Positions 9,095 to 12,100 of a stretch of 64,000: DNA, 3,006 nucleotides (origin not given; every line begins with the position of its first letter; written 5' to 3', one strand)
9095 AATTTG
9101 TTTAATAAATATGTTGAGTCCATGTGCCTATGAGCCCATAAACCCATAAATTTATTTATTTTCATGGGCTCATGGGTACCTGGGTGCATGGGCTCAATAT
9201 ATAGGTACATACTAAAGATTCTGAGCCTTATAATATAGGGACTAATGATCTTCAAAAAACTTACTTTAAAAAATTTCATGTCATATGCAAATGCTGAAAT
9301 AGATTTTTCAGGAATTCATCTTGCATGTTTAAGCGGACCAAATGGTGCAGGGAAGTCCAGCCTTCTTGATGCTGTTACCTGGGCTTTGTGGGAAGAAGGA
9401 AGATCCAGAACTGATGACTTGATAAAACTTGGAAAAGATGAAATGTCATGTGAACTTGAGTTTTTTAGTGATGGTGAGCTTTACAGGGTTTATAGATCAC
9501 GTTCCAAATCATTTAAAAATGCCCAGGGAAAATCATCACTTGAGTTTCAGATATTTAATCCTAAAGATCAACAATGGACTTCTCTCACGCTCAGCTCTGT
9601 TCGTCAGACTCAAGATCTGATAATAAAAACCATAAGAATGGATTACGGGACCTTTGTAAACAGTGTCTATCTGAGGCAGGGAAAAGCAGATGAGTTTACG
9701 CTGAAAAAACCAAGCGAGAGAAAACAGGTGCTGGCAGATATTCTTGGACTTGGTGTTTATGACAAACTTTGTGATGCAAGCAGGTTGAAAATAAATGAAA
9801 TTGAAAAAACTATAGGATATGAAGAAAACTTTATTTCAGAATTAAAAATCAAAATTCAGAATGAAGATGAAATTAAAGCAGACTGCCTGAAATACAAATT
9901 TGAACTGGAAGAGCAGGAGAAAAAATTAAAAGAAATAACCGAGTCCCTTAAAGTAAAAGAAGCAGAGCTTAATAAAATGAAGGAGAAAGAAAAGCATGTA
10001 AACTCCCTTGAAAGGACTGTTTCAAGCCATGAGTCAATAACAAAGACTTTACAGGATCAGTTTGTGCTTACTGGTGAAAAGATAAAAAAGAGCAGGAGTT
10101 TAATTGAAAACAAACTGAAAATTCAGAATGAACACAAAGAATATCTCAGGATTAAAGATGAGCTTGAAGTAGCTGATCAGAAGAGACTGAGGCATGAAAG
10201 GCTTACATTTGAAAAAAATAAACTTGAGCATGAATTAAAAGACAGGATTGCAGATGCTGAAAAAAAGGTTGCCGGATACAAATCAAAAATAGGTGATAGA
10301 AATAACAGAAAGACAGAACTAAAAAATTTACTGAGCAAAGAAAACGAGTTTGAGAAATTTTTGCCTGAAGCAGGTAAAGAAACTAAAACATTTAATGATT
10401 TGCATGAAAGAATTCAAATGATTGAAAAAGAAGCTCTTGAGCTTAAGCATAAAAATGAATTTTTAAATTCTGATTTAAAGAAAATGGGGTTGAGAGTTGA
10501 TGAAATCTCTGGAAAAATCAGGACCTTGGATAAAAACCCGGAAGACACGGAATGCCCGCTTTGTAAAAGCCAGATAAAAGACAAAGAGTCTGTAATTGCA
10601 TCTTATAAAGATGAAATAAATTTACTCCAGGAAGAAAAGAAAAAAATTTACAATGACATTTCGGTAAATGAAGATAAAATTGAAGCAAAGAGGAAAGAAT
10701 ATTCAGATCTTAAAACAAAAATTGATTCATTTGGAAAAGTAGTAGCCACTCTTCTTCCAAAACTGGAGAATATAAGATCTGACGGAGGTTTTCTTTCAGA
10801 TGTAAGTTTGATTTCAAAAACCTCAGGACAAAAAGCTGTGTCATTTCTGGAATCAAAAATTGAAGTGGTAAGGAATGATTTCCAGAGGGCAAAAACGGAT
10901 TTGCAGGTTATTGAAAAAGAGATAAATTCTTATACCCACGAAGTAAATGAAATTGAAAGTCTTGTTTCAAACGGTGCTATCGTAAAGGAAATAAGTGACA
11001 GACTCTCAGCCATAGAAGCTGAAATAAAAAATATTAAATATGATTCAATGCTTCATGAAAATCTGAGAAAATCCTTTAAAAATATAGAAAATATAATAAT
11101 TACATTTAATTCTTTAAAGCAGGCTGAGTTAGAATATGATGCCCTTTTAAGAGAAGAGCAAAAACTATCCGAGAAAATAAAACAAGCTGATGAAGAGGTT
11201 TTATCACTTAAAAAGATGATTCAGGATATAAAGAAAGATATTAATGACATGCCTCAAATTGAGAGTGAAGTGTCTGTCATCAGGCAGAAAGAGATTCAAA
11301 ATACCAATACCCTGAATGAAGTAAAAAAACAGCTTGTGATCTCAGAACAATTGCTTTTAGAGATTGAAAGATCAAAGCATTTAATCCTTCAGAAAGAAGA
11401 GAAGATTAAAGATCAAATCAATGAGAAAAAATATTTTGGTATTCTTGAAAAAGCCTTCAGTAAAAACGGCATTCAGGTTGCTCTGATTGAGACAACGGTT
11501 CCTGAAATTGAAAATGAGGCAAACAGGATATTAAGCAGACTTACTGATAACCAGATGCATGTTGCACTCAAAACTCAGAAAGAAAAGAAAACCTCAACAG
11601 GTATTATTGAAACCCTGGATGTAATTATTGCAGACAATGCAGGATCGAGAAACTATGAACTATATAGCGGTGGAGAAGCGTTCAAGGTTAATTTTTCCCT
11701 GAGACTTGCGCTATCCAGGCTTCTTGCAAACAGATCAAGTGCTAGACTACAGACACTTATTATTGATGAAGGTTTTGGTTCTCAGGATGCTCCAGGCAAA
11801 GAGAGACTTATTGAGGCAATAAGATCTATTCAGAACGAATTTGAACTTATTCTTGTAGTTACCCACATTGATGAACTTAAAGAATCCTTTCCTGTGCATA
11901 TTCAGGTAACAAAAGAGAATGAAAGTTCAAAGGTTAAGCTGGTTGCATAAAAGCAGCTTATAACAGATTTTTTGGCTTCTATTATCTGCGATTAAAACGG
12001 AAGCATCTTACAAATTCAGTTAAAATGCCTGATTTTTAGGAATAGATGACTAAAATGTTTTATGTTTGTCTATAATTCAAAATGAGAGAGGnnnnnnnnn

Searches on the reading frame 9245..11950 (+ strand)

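Call 60: search_protein_families(library=pfam, proteins=[window:9245-11950:+], max_evalue=0.0001)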
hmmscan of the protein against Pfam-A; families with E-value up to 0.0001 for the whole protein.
window:9245-11950:+ (901 aa): 5 families
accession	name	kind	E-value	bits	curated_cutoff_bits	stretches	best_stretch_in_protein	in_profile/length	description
PF13476.12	AAA_23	-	4.1e-24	86.8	27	1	5-236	1-194/201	AAA domain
PF02463.25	SMC_N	-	7.1e-09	35.9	40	1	4-73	3-81/220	RecF/RecN/SMC N terminal domain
PF13558.12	SbcC_Walker_B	-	2.4e-06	28.1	27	1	801-860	27-89/90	SbcC/RAD50-like, Walker B motif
PF13514.12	AAA_27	-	2.6e-06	27.6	22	1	1-88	1-90/206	AAA domain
PF13555.12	AAA_29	-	2.9e-06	27.4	27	1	5-49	3-47/61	P-loop containing region of AAA domain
